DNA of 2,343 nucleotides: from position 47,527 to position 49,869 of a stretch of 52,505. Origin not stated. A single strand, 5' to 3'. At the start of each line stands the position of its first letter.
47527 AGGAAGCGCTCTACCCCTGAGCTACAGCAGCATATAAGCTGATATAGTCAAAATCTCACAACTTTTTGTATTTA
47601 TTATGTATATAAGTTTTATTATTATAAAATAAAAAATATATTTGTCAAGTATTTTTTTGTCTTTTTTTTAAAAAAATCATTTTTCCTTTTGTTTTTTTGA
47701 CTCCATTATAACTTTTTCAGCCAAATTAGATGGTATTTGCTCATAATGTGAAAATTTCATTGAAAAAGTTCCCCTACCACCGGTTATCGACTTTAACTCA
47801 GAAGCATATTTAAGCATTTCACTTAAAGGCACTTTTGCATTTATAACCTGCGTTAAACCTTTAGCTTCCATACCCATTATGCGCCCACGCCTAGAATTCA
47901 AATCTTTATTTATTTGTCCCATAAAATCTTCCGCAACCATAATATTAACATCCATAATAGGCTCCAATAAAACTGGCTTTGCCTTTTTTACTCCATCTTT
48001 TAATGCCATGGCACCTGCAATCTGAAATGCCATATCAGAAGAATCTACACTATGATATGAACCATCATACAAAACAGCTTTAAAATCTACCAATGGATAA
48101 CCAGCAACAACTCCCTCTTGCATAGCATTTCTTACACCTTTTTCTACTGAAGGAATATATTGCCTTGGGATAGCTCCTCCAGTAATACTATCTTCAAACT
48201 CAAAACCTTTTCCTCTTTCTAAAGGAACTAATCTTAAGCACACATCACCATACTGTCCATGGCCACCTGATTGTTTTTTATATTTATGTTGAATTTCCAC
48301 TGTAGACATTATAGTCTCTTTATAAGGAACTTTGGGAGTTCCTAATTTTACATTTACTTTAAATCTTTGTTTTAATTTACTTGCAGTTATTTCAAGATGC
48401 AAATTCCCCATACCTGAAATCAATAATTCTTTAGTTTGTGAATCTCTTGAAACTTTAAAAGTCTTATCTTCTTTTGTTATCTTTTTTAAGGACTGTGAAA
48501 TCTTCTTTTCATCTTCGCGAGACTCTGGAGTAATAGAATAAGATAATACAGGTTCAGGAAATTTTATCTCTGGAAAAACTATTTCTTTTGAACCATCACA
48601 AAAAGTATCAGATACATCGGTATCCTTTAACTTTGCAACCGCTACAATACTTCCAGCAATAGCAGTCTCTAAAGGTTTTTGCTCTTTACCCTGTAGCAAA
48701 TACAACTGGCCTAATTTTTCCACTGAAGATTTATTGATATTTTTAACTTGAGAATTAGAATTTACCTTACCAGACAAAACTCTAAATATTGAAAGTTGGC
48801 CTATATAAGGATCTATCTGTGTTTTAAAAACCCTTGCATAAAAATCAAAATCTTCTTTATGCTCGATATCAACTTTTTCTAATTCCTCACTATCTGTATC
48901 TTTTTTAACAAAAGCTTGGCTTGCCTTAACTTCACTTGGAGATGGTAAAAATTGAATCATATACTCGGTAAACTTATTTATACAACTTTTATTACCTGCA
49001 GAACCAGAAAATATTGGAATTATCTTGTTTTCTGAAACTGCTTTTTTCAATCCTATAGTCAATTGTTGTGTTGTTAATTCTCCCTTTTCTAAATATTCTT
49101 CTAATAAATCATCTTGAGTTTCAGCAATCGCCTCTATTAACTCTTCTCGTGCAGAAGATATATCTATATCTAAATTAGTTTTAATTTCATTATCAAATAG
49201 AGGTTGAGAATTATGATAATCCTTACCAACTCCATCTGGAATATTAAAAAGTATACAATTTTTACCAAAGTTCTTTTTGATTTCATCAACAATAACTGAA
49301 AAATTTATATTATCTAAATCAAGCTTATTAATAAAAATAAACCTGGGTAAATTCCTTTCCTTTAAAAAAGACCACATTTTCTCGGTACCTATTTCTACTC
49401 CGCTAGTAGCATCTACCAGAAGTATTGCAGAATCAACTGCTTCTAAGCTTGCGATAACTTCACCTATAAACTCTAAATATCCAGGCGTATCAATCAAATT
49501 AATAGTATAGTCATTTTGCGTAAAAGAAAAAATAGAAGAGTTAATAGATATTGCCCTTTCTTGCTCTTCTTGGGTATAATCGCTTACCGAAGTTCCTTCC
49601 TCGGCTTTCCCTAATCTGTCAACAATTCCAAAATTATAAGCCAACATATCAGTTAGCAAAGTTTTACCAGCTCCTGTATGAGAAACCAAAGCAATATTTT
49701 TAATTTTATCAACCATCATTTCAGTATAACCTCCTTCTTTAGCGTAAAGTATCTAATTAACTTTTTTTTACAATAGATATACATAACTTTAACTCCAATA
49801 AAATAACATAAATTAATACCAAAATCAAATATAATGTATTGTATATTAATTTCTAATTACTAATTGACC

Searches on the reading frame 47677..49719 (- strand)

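Call 29: search_protein_families(library=ncbifam, proteins=[window:47677-49719:-], max_evalue=0.00001)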
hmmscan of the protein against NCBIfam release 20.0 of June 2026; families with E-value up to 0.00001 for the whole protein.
window:47677-49719:- (680 aa): 28 families (the best 25 are shown)
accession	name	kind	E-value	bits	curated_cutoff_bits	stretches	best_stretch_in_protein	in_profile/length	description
NF009381.0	PRK12740.1-5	subfamily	9.9e-262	870.3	583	1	3-679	6-690/692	elongation factor G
NF009891.0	PRK13351.1-1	equivalog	1.5e-202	674.8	597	1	2-677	5-680/681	elongation factor G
TIGR00484.1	EF-G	equivalog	2.6e-195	650.5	659.4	1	3-675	7-690/691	elongation factor G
NF009377.1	PRK12740.1-1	equivalog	6.6e-167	556.9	890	1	4-670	11-698/700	elongation factor G-like protein EF-G2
NF009379.0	PRK12740.1-3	equivalog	9.3e-154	513.6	513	1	5-676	7-672/674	elongation factor G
NF058620.1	EFG2_Bacteroid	exception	1.2e-153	513.1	1000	2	4-503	7-511/717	elongation factor G2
NF012153.1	tet_protect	equivalog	3.3e-103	346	775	1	8-659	2-614/614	tetracycline resistance ribosomal protection protein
TIGR00490.1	aEF-2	equivalog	6.9e-82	275.7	738.45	3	252-474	248-473/720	elongation factor EF-2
NF033148.1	tet_protect_M_W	exception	4.7e-71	240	1100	1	5-661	2-612/639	TetM/TetW/TetO/TetS family tetracycline resistance ribosomal protection protein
NF000120.3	47473_otr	exception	5.1e-67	226.8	900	1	8-653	4-607/608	tetracycline resistance ribosomal protection protein Otr(A)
NF012155.1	tet_protect_M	exception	2.8e-60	204.2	1420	1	5-654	2-605/639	tetracycline resistance ribosomal protection protein Tet(M)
NF001964.0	PRK00741.1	equivalog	8.6e-56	189.4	473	1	3-462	9-465/529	peptide chain release factor 3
NF012154.0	tet_protect_Q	exception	1.2e-54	185.6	1425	1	6-675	3-627/638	tetracycline resistance ribosomal protection protein Tet(Q)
TIGR01394.1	TypA_BipA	equivalog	5.8e-51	173.4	757.3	3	6-147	1-140/594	translational GTPase TypA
TIGR00503.1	prfC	equivalog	2.2e-47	161.7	466.95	1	3-459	8-461/527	peptide chain release factor 3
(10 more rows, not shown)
